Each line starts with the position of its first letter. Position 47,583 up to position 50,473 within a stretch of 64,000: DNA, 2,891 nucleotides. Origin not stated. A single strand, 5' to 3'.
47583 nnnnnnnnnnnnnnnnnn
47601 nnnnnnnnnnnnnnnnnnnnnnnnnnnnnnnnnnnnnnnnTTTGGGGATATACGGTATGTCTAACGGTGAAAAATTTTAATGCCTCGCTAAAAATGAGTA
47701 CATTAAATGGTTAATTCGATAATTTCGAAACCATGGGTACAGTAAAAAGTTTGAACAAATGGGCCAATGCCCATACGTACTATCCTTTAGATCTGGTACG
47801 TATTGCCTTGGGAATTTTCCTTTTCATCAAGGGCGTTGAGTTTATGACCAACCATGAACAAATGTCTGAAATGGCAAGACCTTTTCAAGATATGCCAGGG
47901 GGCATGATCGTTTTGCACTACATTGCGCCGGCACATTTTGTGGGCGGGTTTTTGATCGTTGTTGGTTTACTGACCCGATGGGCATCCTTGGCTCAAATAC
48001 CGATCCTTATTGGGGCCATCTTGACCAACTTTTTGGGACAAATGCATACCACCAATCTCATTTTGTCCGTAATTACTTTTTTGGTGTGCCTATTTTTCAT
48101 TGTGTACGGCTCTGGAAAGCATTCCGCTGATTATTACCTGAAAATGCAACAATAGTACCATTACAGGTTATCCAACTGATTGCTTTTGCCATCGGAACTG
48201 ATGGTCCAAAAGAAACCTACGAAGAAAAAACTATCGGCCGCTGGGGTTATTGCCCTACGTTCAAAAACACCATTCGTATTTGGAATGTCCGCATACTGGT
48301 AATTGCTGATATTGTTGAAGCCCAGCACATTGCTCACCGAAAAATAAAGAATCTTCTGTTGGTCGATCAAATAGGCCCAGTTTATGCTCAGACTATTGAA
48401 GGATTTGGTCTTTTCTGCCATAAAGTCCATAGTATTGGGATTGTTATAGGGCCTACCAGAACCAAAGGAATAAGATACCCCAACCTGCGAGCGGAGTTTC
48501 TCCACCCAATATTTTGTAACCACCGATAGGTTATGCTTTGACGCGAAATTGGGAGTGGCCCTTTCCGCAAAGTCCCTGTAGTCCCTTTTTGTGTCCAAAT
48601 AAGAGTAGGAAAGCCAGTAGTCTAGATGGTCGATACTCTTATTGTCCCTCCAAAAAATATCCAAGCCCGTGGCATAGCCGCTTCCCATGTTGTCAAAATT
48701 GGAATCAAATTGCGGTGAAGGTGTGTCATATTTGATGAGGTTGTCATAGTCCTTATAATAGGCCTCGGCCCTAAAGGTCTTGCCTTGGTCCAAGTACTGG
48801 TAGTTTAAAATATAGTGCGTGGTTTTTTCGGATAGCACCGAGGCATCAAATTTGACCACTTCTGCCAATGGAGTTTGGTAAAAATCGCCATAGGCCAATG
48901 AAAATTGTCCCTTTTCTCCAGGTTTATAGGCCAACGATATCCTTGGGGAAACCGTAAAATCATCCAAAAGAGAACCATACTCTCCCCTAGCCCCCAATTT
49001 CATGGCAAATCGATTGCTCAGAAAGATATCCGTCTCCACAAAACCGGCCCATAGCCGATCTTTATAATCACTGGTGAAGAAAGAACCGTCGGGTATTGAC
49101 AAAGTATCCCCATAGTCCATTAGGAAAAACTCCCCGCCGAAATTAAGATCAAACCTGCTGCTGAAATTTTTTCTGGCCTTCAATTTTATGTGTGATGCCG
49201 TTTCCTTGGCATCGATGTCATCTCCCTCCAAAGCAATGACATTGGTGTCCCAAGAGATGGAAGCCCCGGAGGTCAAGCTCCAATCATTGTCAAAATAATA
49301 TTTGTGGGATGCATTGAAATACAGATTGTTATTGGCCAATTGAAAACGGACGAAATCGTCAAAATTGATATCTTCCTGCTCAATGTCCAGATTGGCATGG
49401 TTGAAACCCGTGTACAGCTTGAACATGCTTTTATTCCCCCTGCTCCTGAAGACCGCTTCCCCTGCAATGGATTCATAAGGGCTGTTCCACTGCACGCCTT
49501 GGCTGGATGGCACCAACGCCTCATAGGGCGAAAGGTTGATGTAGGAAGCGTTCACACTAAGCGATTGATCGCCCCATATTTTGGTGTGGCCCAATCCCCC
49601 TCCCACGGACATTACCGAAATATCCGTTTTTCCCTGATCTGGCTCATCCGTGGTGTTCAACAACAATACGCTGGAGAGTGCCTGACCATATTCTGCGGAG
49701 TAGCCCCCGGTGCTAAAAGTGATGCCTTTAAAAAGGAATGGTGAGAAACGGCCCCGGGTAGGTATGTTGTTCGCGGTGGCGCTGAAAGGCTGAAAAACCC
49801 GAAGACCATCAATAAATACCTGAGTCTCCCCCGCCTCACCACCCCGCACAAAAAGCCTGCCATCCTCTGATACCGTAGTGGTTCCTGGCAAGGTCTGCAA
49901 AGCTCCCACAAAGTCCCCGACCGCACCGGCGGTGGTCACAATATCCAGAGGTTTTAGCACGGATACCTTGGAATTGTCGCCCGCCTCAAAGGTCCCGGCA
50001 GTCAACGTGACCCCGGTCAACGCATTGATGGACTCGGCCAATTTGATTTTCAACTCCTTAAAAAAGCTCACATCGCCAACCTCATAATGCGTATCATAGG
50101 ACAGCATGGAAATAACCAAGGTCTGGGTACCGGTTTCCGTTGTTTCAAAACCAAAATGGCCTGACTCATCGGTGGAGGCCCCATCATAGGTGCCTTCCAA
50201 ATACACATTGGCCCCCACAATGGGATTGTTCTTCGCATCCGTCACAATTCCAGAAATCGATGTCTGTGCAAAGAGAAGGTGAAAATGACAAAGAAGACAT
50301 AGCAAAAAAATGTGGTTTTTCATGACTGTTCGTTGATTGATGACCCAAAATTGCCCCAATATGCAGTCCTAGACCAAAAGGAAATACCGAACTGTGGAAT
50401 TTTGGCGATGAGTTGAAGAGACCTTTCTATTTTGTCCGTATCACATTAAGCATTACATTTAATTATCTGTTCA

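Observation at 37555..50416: A LytTR regulon readable from sequence: three promoters with identical box geometry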

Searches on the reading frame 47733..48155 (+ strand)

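Call 28: search_protein_families(library=pfam, proteins=[window:47733-48155:+], max_evalue=1)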
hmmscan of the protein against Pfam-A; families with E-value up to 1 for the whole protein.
window:47733-48155:+ (140 aa): 8 families
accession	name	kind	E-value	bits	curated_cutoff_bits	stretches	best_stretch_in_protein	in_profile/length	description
PF07681.17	DoxX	-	1.7e-12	48.2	23.6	1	21-98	4-82/85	DoxX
PF04173.18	DoxD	-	0.00073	19.9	22.7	1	69-137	76-145/167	TQO small subunit DoxD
PF07291.16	MauE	-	0.0015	19.3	27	1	19-96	5-84/128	Methylamine utilisation protein MauE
PF13564.11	DoxX_2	-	0.01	16.4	26.3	1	26-121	6-102/103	DoxX-like family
PF21844.1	DUF6903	-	0.022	15.2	24.2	1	105-127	2-24/54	Family of unknown function (DUF6903)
PF20498.3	DUF6728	-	0.092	13.4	27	1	101-125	27-50/55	Family of unknown function (DUF6728)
PF04123.18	DUF373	-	0.26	11.1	28.3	0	75-128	260-314/335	Domain of unknown function (DUF373)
PF14007.11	YtpI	-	0.33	11.8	29.4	0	23-44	35-56/87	YtpI-like protein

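Call 29: search_protein_families(library=ncbifam, proteins=[window:47733-48155:+], max_evalue=0.01)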
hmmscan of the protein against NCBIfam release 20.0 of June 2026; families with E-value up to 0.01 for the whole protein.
window:47733-48155:+ (140 aa): 1 family
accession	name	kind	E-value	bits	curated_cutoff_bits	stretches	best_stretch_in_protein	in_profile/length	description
NF050144.1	matur_HvfX_fam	equivalog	0.00014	22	80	1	22-99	7-87/165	HvfX family Cu-binding RiPP maturation protein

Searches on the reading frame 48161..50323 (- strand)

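Call 9: search_protein_families(library=pfam, proteins=[window:48161-50323:-], max_evalue=0.01)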
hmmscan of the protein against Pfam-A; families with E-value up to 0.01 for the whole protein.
window:48161-50323:- (720 aa): 5 families
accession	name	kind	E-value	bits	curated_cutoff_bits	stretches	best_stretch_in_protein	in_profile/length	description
PF00593.30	TonB_dep_Rec_b-barrel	-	3.1e-16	60.7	27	1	315-666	45-436/436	TonB dependent receptor-like, beta-barrel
PF13715.12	CarbopepD_reg_2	-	1.2e-15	57.8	32.2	1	23-105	1-86/88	CarboxypepD_reg-like domain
PF13620.12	CarboxypepD_reg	-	6.7e-12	46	32.3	1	22-81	1-64/82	Carboxypeptidase regulatory-like domain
PF07715.20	Plug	-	9e-07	29.8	23.9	1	120-214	9-101/107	TonB-dependent Receptor Plug Domain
PF02369.22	Big_1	-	0.0045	17.5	34.9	1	20-72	18-77/93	Bacterial Ig-like domain (group 1)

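Call 29: search_protein_families(library=ncbifam, proteins=[window:48161-50323:-], max_evalue=0.01)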
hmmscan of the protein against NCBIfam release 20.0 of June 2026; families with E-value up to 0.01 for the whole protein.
window:48161-50323:- (720 aa): 1 family
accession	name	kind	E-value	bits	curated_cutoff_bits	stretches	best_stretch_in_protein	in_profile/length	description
TIGR04056.1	OMP_RagA_SusC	subfamily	2.7e-09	35.9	368.25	1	22-109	2-85/981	SusC/RagA family TonB-linked outer membrane protein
